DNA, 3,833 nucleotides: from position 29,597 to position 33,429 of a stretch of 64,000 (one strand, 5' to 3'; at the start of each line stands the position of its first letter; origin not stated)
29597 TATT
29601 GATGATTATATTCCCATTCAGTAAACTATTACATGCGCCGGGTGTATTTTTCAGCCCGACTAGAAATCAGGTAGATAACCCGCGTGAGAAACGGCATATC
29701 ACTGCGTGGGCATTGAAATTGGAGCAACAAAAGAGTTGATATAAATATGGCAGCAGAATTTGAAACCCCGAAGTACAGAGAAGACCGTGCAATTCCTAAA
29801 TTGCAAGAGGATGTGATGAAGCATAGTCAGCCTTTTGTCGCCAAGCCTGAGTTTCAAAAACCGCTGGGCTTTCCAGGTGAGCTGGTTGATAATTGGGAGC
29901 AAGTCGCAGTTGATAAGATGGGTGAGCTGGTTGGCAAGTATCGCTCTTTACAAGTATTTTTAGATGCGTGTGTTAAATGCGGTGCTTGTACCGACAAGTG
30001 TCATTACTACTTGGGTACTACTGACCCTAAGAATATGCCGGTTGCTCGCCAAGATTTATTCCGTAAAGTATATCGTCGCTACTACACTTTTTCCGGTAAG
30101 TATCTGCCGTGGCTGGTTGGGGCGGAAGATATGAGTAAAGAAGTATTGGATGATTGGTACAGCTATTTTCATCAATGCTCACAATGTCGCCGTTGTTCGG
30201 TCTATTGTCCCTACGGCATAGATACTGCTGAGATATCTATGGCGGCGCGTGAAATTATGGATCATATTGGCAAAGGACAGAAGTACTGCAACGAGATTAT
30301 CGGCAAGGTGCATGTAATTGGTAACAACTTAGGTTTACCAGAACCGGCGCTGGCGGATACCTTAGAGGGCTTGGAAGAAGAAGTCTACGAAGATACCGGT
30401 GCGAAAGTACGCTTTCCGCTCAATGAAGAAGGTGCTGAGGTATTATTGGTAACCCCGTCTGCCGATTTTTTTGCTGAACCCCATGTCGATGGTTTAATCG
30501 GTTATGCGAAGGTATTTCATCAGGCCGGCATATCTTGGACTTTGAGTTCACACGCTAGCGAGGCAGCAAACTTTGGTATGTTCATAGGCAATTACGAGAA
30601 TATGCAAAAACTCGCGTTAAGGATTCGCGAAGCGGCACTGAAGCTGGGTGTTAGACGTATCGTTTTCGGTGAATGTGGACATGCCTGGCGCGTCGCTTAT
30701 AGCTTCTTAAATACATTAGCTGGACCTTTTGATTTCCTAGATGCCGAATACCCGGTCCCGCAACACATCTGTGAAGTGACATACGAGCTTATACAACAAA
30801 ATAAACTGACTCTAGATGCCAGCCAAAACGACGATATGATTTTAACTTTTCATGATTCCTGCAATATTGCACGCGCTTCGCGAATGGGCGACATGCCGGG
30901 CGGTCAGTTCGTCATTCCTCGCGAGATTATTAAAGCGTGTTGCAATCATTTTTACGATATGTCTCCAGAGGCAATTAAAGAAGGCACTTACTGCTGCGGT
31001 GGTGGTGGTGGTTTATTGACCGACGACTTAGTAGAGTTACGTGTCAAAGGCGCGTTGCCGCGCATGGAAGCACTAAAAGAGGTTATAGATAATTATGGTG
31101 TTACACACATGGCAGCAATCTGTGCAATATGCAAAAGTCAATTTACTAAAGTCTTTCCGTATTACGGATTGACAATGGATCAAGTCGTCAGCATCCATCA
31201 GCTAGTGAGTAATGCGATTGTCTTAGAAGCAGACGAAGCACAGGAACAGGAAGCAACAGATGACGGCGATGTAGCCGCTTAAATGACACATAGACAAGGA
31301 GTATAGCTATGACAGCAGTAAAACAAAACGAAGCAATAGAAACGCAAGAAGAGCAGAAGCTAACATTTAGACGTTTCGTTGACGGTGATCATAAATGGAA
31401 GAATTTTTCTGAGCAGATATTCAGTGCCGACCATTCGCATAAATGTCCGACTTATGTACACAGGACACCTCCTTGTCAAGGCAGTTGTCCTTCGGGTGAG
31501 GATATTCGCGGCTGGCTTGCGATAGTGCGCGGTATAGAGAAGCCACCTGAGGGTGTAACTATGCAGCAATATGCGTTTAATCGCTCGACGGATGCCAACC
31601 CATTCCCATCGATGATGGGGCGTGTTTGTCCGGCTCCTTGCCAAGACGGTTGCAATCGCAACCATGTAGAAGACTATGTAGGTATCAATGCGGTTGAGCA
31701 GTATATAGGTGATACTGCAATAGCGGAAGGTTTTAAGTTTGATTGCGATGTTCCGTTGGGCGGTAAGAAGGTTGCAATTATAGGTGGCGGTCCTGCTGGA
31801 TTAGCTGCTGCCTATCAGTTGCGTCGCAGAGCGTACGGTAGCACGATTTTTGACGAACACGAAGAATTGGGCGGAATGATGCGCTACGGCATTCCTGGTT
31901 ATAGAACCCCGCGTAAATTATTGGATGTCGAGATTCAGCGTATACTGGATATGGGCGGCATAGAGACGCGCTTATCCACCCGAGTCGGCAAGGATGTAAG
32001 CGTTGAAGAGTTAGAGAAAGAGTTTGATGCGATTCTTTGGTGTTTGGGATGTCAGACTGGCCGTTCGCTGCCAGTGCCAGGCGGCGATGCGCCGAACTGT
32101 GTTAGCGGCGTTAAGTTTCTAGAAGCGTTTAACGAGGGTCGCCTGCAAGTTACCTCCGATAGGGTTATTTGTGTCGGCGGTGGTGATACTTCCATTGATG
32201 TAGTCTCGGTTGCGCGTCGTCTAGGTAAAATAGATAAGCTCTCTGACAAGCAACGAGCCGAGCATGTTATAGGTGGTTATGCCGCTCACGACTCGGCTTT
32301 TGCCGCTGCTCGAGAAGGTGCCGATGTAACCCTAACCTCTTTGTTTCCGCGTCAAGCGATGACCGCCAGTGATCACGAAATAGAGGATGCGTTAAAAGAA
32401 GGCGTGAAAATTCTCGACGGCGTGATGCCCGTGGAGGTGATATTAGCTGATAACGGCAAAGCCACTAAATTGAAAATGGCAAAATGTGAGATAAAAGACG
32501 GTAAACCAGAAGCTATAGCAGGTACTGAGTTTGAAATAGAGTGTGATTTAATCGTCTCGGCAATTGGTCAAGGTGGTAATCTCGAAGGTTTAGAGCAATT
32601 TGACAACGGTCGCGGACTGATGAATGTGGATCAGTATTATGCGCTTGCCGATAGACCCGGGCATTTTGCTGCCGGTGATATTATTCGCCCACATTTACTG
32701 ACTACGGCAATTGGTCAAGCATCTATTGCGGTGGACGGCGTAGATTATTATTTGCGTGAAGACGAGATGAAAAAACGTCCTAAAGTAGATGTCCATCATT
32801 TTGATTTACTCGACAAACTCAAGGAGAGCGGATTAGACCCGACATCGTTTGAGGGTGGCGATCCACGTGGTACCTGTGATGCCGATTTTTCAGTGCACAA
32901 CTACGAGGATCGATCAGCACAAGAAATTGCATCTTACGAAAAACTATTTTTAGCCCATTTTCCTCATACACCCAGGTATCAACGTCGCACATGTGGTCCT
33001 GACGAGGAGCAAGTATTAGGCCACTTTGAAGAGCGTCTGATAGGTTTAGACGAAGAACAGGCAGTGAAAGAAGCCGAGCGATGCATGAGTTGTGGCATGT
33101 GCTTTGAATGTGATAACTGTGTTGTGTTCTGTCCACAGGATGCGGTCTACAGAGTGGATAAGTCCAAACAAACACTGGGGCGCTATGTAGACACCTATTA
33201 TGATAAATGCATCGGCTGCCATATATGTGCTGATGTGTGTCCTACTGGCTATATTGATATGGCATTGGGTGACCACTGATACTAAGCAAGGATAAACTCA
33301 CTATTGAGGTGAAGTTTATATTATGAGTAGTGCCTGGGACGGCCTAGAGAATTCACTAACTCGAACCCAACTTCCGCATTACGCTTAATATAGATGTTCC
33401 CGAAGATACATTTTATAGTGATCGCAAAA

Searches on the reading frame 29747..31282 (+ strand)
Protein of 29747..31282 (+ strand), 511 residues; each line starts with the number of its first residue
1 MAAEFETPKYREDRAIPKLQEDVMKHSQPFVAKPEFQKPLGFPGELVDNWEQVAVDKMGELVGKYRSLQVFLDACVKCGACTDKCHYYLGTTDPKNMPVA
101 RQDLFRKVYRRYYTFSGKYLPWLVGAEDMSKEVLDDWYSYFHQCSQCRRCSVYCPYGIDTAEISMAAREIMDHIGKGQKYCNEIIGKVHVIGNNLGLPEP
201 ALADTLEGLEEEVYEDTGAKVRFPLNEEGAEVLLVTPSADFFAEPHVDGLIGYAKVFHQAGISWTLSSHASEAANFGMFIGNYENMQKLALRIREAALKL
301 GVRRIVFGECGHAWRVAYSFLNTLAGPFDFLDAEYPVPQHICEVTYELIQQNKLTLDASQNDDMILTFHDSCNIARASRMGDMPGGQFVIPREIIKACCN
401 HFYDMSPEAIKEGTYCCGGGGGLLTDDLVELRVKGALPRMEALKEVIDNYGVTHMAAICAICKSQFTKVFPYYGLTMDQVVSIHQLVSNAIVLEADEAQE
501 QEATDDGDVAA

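Call 63: search_protein_families(library=ncbifam, proteins=[window:29747-31282:+], max_evalue=0.00001)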
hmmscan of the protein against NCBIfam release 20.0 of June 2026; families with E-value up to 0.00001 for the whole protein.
window:29747-31282:+ (511 aa): 7 families
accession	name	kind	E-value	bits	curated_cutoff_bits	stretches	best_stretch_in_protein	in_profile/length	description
NF045796.1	DsrK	equivalog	1.8e-182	607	400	1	26-503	3-447/453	sulfate reduction electron transfer complex DsrMKJOP subunit DsrK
NF045724.1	ferredox_TmcB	equivalog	3.1e-57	194.1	735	1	67-479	35-417/430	electron transfer complex ferredoxin TmcB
NF045711.1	sulf_resp_HmcF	equivalog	2.5e-41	141.9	750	1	68-463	55-422/457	sulfate respiration complex iron-sulfur protein HmcF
NF004898.0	PRK06259.1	equivalog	1.4e-08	33.8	385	1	341-490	357-487/488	fumarate reductase (CoM/CoB) subunit TfrB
NF008369.0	PRK11168.1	equivalog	1e-07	31.2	278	1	141-206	57-120/401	anaerobic glycerol-3-phosphate dehydrogenase subunit C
NF045670.1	quin_L_LdhH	equivalog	2.3e-06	26.2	800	0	321-423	556-647/706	L-lactate dehydrogenase (quinone) large subunit LdhH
NF045663.1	diclust_near_Sec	equivalog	5.3e-06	24.8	530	0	142-176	353-387/759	pyridine nucleotide-disulfide oxidoreductase/dicluster-binding protein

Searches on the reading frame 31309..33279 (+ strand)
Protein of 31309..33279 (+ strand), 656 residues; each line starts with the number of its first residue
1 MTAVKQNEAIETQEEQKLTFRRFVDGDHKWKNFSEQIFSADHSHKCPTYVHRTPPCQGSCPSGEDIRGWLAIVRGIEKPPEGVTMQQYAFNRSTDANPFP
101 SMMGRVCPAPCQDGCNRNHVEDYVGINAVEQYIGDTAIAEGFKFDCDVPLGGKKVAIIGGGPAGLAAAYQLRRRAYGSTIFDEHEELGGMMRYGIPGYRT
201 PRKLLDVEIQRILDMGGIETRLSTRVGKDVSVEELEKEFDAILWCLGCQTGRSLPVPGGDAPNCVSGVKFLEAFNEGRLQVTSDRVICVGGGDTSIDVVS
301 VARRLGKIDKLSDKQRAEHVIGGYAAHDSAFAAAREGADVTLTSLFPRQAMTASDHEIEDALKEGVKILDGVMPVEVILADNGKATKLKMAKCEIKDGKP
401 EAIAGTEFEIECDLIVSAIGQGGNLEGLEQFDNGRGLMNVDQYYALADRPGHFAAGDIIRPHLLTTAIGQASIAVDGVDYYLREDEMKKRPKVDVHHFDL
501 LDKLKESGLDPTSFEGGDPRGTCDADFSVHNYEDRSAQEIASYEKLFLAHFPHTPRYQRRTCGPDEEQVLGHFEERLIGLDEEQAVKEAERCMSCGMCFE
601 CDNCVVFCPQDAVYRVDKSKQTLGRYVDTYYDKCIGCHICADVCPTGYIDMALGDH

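Call 63: search_protein_families(library=ncbifam, proteins=[window:31309-33279:+], max_evalue=0.00001)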
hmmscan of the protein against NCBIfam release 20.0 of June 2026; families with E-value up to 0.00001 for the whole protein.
window:31309-33279:+ (656 aa): 28 families (the best 25 are shown)
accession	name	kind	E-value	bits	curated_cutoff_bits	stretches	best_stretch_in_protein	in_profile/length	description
NF009410.0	PRK12771.1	subfamily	1.4e-211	704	516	1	9-654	3-565/566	NAD(P)-binding protein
NF009454.0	PRK12814.1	equivalog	4e-85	286.5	916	2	54-306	102-346/657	putative NADPH-dependent glutamate synthase small subunit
NF010590.0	PRK13984.1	equivalog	5.2e-66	223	946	1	55-486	197-610/611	putative oxidoreductase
TIGR01317.1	GOGAT_sm_gam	subfamily_domain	4.9e-56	190.6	447.7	1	30-484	25-480/485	glutamate synthase small subunit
TIGR01316.1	gltA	equivalog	8.9e-56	189.6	471.75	2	40-307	22-296/449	NADPH-dependent glutamate synthase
NF009408.0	PRK12769.1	equivalog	9.7e-55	185.9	1003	2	14-309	195-494/659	formate-dependent uric acid utilization protein AegA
NF009414.0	PRK12778.1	equivalog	2.6e-54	184.7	1103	2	53-307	336-594/752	bifunctional dihydroorotate dehydrogenase B NAD binding subunit/NADPH-dependent glutamate synthase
TIGR01318.1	gltD_gamma_fam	subfamily_domain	9.2e-54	182.7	482.95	2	42-306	38-305/467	glutamate synthase, small subunit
TIGR03315.1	Se_ygfK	equivalog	2.6e-44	151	835.3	2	44-311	435-694/1012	putative selenate reductase subunit YgfK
NF009409.0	PRK12770.1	subfamily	6.8e-44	150.4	343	2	148-306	14-196/360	putative glutamate synthase subunit beta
NF009413.0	PRK12775.1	equivalog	3.1e-40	137.9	1895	1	53-307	338-595/1006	putative trifunctional 2-polyprenylphenol hydroxylase/glutamate synthase subunit beta/ferritin domain-containing protein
NF009451.0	PRK12809.1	equivalog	2.3e-39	135.2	1154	1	49-322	212-490/639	formate-dependent uric acid utilization protein YgfT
NF045663.1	diclust_near_Sec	equivalog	1.3e-31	109.4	530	1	51-250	15-201/759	pyridine nucleotide-disulfide oxidoreductase/dicluster-binding protein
NF009415.0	PRK12779.1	equivalog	6.2e-30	103.8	1519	1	88-307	234-471/944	putative bifunctional glutamate synthase subunit beta/2-polyprenylphenol hydroxylase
NF045599.1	bili_reduct_long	exception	1.2e-12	46.9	750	1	153-293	382-514/641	bilirubin reductase, long form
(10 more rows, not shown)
